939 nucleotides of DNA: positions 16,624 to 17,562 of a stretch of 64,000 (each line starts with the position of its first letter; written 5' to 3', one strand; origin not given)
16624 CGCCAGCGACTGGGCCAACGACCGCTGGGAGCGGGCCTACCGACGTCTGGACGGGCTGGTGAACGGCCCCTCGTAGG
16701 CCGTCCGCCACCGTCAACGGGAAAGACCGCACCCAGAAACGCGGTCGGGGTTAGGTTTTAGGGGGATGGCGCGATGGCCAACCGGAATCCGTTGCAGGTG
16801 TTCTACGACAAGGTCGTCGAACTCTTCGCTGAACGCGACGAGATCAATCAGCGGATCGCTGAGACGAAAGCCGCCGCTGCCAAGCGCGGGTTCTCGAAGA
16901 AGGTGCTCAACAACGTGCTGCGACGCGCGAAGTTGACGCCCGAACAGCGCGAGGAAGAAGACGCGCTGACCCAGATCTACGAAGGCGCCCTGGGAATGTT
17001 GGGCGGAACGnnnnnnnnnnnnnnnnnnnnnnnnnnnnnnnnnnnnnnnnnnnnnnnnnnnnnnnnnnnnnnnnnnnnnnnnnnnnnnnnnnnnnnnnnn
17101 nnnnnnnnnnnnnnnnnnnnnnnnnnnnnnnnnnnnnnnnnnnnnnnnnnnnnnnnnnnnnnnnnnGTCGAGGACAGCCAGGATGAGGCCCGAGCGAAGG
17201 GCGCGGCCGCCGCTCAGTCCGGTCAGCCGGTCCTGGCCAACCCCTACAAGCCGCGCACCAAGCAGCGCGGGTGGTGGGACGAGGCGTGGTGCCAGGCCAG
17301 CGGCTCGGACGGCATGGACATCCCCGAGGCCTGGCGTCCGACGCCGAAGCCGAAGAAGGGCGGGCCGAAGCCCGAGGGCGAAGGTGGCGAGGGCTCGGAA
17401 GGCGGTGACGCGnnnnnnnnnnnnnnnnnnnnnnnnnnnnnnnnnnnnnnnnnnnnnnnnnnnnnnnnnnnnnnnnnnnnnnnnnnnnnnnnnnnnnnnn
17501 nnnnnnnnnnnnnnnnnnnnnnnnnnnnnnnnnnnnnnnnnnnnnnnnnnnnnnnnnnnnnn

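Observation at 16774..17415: Phage-encoded GapR-like nucleoid protein fused to an RMF-like C-terminal motif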

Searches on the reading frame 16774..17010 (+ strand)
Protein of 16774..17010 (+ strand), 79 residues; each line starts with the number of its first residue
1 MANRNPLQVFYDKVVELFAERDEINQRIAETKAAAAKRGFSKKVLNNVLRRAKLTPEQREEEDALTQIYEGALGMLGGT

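Call 3: search_protein_families(library=pfam, proteins=[window:16774-17010:+], max_evalue=10)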
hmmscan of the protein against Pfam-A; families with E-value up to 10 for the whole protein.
window:16774-17010:+ (79 aa): 5 families
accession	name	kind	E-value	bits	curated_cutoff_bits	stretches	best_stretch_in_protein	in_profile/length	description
PF10073.14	GapR_DNA-bd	-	1.1e-10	41.4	22.6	1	5-74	3-72/72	GapR-like, DNA-binding domain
PF01817.26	CM_2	-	0.00015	22.3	27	1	12-70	10-69/80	Chorismate mutase type II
PF13624.11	SurA_N_3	-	0.002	18.4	27.2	1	17-61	106-150/162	SurA-like N-terminal domain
PF11488.14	Lge1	-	0.0059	17.2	25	1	12-55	16-59/71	Transcriptional regulatory protein LGE1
PF13559.11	DUF4129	-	0.11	13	24.8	1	11-72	2-49/69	Domain of unknown function (DUF4129)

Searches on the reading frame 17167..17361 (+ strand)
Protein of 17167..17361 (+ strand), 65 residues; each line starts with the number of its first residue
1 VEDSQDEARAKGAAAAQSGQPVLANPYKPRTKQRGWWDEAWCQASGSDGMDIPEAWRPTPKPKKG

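Call 15: search_solved_structures(query=A2, max_evalue=10, show_alignments=4)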
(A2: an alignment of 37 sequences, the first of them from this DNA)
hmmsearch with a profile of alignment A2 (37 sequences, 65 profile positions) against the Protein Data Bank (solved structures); distinct sequences matched with E-value up to 10: 1.
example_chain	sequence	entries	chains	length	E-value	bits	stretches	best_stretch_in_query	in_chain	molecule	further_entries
2z5k_B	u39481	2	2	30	0.16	15.1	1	11-34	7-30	Nuclear RNA export factor 1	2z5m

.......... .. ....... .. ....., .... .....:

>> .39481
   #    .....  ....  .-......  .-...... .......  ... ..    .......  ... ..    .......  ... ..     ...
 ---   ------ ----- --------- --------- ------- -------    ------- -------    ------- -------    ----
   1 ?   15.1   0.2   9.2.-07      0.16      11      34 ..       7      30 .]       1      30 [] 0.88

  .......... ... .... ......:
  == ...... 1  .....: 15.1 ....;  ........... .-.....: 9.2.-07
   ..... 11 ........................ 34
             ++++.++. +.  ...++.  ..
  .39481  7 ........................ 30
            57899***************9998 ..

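Call 17: search_protein_families(library=pfam, alignment_id=A2, max_evalue=0.1)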
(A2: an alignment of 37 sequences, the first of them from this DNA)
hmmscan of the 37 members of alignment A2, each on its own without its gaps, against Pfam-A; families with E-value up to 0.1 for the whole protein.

A. member 1, seq(65 aa): 1 family
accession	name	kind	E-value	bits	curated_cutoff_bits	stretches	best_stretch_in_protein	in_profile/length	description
PF04957.18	RMF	-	0.00052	20.5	27.9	1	4-41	8-45/53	Ribosome modulation factor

B. families by the number of members that match (of 37 scanned): 3 families
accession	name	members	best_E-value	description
PF04957.18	RMF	33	2.2e-06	Ribosome modulation factor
PF13185.12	GAF_2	2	0.062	GAF domain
PF11924.14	IAT_beta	1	0.094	Inverse autotransporter, beta-domain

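Call 31: find_related_loci(query=A2, collection=viral_contigs, flank=6000)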
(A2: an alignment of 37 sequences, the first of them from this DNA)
Query A2 (65 aa) in viral_contigs; peptide patterns used: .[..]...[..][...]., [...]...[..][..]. (x = any residue, [..] = any of these).
106 stretches matched a pattern; 72 encode a relative of the query (tblastn E <= 1e-3); 72 distinct loci.
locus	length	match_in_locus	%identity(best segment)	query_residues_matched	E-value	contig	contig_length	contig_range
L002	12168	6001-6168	86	2-57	4e-30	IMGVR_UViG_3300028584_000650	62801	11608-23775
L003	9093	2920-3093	86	2-59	3e-24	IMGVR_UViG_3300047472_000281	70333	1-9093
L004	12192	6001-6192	61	2-65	8e-22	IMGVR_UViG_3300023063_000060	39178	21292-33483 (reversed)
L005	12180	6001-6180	58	6-65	6e-20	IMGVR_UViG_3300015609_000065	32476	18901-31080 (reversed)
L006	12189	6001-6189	58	2-65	6e-19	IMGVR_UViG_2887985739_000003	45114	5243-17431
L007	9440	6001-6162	63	4-57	2e-18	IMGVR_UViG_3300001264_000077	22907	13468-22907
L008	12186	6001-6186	55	2-63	1e-18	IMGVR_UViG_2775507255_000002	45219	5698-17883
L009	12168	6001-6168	59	2-57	2e-18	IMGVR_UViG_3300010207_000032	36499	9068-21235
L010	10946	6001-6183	56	4-64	2e-18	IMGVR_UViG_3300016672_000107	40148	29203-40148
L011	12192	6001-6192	52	2-65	5e-18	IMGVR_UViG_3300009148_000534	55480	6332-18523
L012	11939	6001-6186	50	3-64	1e-17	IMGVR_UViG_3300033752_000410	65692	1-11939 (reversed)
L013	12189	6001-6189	52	2-64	1e-17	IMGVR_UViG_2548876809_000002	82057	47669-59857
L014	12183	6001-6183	54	4-64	3e-17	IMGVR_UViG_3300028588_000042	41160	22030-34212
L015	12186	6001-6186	59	2-64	4e-17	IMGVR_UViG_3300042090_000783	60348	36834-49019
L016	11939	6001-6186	50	3-64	1e-17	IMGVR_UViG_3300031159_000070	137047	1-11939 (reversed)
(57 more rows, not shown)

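Call 35: search_protein_representatives(alignment_id=A2)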
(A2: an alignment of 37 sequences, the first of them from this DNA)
Query: 37 sequences, 65 profile positions. Proteins with E-value up to 0.001 (for the whole library): 260; up to 1e-10: 140; up to 1e-30: 0. The best 150 are listed.
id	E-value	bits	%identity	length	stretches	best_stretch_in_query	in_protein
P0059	5.5e-28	112.8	-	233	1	2-64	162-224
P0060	1.6e-27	111.3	-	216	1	2-64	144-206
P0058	3.8e-27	110.1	-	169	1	3-64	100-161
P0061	5.3e-27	109.6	-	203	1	3-65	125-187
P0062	7.2e-27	109.2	-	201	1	3-65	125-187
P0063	1.6e-26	108.0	-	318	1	4-64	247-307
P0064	2.2e-26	107.6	-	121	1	2-64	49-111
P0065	2.5e-26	107.4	-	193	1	3-65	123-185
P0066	2.7e-26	107.3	-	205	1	2-65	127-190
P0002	3.7e-26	106.9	-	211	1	2-64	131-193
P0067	4.7e-26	106.6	-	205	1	3-64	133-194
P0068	4.7e-26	106.6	-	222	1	2-64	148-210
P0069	7.2e-26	106.0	-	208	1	2-65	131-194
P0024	8.1e-26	105.8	-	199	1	3-64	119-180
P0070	9.7e-26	105.6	-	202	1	2-64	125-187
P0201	3.5e-10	55.7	-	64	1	2-50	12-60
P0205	9.0e-10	54.4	-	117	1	3-50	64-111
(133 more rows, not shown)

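Call 44: find_related_loci(query=A2, collection=genome_contigs, flank=4000)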
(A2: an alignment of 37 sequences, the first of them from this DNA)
Query A2 (65 aa) in genome_contigs; peptide patterns used: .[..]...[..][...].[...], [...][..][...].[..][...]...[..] (x = any residue, [..] = any of these).
140 stretches matched a pattern; 51 encode a relative of the query (tblastn E <= 1e-3); 51 distinct loci.
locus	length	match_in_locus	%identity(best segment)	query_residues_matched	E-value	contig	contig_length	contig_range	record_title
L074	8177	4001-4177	63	6-64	7e-21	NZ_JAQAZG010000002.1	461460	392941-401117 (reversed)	Oleispirillum naphthae strain Y-M2 scaffold2, whole genome shotgun sequence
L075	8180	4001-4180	62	4-63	1e-20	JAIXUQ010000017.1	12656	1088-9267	MAG: Sphingomonadales bacterium isolate D1_MAG_00034 pond_D1_MAG_00034_000000000043, whole genome shotgun sequence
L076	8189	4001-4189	59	2-64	8e-20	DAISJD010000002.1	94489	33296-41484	MAG TPA_asm: Aliidongia sp. isolate CTOTU9737 NODE_9_length_94489_cov_21.067222, whole genome shotgun sequence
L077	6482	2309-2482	57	6-63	3e-19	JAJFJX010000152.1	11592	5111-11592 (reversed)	MAG: Panacagrimonas sp. isolate OFTM46 OFTM46_151, whole genome shotgun sequence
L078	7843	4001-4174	61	6-64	9e-19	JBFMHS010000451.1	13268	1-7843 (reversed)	MAG: Pseudomonadota bacterium isolate MAG330 MAG330_451, whole genome shotgun sequence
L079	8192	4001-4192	55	2-65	3e-18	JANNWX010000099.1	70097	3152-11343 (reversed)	MAG: Sphingomonadales bacterium isolate VAR_34_metabat_299 VAR_34_k141_35763, whole genome shotgun sequence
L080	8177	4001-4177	54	6-64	4e-18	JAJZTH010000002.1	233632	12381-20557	MAG: Proteobacteria bacterium isolate SKS3.bin69 NODE_47_length_233632_cov_2.953834, whole genome shotgun sequence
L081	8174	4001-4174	59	8-65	3e-18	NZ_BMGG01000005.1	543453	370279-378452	Chelatococcus reniformis strain CGMCC 1.12919 sequence05, whole genome shotgun sequence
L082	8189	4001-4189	52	2-64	6e-18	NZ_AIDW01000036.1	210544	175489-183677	Sphingomonas sp. PAMC 26621 ctg7180000024763, whole genome shotgun sequence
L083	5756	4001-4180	55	4-63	1e-17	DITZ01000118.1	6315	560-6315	MAG TPA_asm: Sphingomonadales bacterium UBA6171 UBA6171_contig_112008, whole genome shotgun sequence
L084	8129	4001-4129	70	19-61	3e-17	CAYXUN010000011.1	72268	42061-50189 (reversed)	MAG TPA_asm: uncultured Novosphingobium sp. isolate binchicken_co141_569 genome assembly, contig: NODE_1421_length_72268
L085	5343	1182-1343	54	4-57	4e-17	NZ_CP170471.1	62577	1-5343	Azospirillum sp. A26 plasmid pA26_3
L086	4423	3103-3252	62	10-59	5e-17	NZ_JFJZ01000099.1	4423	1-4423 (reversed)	Thalassospira sp. MCCC 1A01428 contig99, whole genome shotgun sequence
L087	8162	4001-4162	59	4-57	4e-17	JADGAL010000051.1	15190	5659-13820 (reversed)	MAG: Alphaproteobacteria bacterium isolate nN3bin14 nN3_bin14_NODE_51_length_15190_cov_7.078869, whole genome shotgun se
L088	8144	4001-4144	60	10-57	2e-16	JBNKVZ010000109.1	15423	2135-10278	MAG: Thalassospira sp. isolate A1.bin.7.strict NODE_110_length_15423_cov_4.663104, whole genome shotgun sequence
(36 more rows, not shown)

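Call 54: predict_structure(alignment_id=A2)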
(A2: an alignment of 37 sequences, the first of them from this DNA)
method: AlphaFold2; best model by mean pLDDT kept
length: 65 residues; sequences in the alignment: 37
mean_pLDDT: 86.1   pTM: 0.62
mean pLDDT of the five models: 86.1, 84.7, 82.2, 81.9, 81.9
residues with pLDDT >= 90: 39; 70-90: 19; 50-70: 7; < 50: 0
segments of 3 or more residues with pLDDT < 50: none
pLDDT, mean of each block of 10 residues (from residue 1): 89 94 92 95 78 77 70
secondary structure, 60 per line:
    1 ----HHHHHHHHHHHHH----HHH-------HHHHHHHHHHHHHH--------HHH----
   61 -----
elements in order: H5-17 H32-45

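Call 64: search_protein_families(library=pfam, alignment_id=A3, max_evalue=0.001)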
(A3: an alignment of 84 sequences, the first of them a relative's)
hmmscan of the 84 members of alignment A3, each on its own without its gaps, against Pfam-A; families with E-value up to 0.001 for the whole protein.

A. member 1, L003:4543-5178:+ (212 aa): 1 family
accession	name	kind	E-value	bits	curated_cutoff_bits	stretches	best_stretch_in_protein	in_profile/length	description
PF07750.17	GcrA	-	5.5e-34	118.2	26.9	1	4-186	2-152/155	GcrA cell cycle regulator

B. families by the number of members that match (of 84 scanned): 36 families (the first 25 are shown)
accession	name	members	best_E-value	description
PF13481.12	AAA_25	6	4.6e-43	AAA domain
PF03796.21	DnaB_C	5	4.6e-71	DnaB-like helicase C terminal domain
PF00772.26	DnaB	5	2.4e-26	DnaB-like helicase N terminal domain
PF05866.16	RusA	5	7e-06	Endodeoxyribonuclease RusA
PF08774.17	VRR_NUC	4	5.1e-11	VRR-NUC domain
PF00436.31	SSB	3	5.5e-36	Single-strand binding protein family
PF07505.17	DUF5131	2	5.1e-96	Protein of unknown function (DUF5131)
PF01555.25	N6_N4_Mtase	2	4.9e-38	DNA methylase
PF05063.20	MT-A70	2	1.2e-29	MT-A70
PF11195.14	Tad2-like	2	2.6e-24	Thoeris anti-defense 2-like domain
PF06356.17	DUF1064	2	6.8e-18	Protein of unknown function (DUF1064)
PF12917.13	YfbR-like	2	1.2e-09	5'-deoxynucleotidase YfbR-like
PF01844.29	HNH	2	7.8e-06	HNH endonuclease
PF06745.19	ATPase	2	0.00012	KaiC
PF07750.17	GcrA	1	5.5e-34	GcrA cell cycle regulator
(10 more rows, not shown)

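Call 65: fold_search(model_id=the predicted structure, library=pdb)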
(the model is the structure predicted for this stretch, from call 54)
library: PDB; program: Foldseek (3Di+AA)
matches with E <= 10: 6; with E <= 0.001: 0
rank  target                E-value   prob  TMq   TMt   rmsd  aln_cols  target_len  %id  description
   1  2jrm_MODEL_1_A        4.5e-01  0.94  0.53  0.56   3.5        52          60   25  Solution NMR structure of ribosome modulation factor VP1593 from Vibrio parahaemolyticus. Northeast Structural (released 2007-07-17)
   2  5n6y_F                6.0e+00  0.18  0.44  0.28   4.0        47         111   15  Azotobacter vinelandii vanadium nitrogenase (released 2017-07-26)
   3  1pdn_C                6.3e+00  0.08  0.37  0.23  10.4        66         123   17  CRYSTAL STRUCTURE OF A PAIRED DOMAIN-DNA COMPLEX AT 2.5 ANGSTROMS RESOLUTION REVEALS STRUCTURAL BASIS FOR PAX DEVELOPM (released 1995-07-31)
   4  8r5w_C                7.6e+00  0.07  0.31  0.22   5.2        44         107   16  Crystal structure of the three anaphylatoxin-like modules in fibulin-2 (released 2024-07-10)
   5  6c62_C                8.1e+00  0.03  0.25  0.24  11.0        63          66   17  An unexpected vestigial protein complex reveals the evolutionary origins of an s-triazine catabolic enzyme. (released 2018-03-21)
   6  8r5w_A                9.6e+00  0.06  0.34  0.23   5.7        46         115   13  Crystal structure of the three anaphylatoxin-like modules in fibulin-2 (released 2024-07-10)

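Call 86: find_encoding_contigs(protein=P0205, flank=4000, max_places=3)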
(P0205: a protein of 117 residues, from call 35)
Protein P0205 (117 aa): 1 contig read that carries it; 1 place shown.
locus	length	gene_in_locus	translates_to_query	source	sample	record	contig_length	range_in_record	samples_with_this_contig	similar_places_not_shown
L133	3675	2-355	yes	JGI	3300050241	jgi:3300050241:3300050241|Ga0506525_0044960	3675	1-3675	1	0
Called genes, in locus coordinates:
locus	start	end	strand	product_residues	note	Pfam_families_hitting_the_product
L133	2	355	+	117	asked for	?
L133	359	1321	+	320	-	PF00004:AAA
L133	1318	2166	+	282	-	PF07505:DUF5131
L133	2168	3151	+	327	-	PF13730:HTH_36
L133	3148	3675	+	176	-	?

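Call 87: find_encoding_contigs(protein=P0201, flank=4000, max_places=3)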
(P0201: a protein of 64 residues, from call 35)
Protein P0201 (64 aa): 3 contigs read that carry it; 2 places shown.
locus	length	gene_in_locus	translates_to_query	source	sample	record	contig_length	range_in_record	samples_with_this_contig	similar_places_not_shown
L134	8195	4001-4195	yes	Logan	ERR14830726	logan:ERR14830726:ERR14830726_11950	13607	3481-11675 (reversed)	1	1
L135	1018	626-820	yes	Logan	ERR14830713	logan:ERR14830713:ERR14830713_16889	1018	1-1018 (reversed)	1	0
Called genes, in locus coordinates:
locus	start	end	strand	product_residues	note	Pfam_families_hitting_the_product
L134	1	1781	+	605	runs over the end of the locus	PF00145:DNA_methylase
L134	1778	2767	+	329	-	-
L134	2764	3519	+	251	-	-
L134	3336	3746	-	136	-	-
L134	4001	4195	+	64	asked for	-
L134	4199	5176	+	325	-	PF00004:AAA, PF13238:AAA_18 (faint), PF13671:AAA_33 (faint)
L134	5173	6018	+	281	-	PF02086:MethyltransfD12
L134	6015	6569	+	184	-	PF09250:Prim-Pol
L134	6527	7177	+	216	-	-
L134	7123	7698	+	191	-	-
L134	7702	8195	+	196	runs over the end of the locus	PF09343:DUF2460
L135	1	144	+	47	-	?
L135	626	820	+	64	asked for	-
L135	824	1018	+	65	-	?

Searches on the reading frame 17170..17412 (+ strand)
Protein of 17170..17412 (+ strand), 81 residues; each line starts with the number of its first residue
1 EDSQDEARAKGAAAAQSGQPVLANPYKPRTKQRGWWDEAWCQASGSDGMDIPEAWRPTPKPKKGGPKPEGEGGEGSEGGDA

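Call 3: search_protein_families(library=pfam, proteins=[window:17185-17412:+], max_evalue=10)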
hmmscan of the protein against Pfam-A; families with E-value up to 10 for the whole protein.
window:17185-17412:+ (76 aa): 1 family
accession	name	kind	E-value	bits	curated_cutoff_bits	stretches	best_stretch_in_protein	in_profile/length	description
PF04957.18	RMF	-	0.0087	16.6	27.9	1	2-35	12-45/53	Ribosome modulation factor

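Call 4: search_protein_families(library=phrogs, proteins=[window:17185-17412:+], max_evalue=1)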
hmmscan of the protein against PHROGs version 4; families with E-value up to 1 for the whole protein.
window:17185-17412:+ (76 aa): 1 family
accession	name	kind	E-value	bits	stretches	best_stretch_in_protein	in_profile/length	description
phrog_31478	-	unknown function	0.3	12.3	1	16-34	10-28/39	-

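Call 5: search_protein_families(library=ncbifam, proteins=[window:17185-17412:+], max_evalue=1)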
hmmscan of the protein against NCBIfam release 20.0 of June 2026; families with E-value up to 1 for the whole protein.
window:17185-17412:+ (76 aa): 3 families
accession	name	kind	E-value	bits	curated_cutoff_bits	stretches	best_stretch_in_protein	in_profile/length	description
NF041887.1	Rmf_like_phage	equivalog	0.0037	16.7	40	1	2-31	5-34/43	Rmf/CrpP fold protein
NF041886.1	Rmf_CrpP_fam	subfamily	0.0092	15.6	28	1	2-31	2-31/39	Rmf/CrpP family protein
NF033696.0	CrpP_fam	subfamily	0.048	13.8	55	1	2-23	16-37/58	CrpP family ICE-associated protein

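Call 30: search_dna_similar(query=window:17170-17412:+, collection=phages, mode=protein, max_evalue=0.1, max_rows=40)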
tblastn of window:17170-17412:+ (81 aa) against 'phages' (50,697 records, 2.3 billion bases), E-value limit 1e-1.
No match.
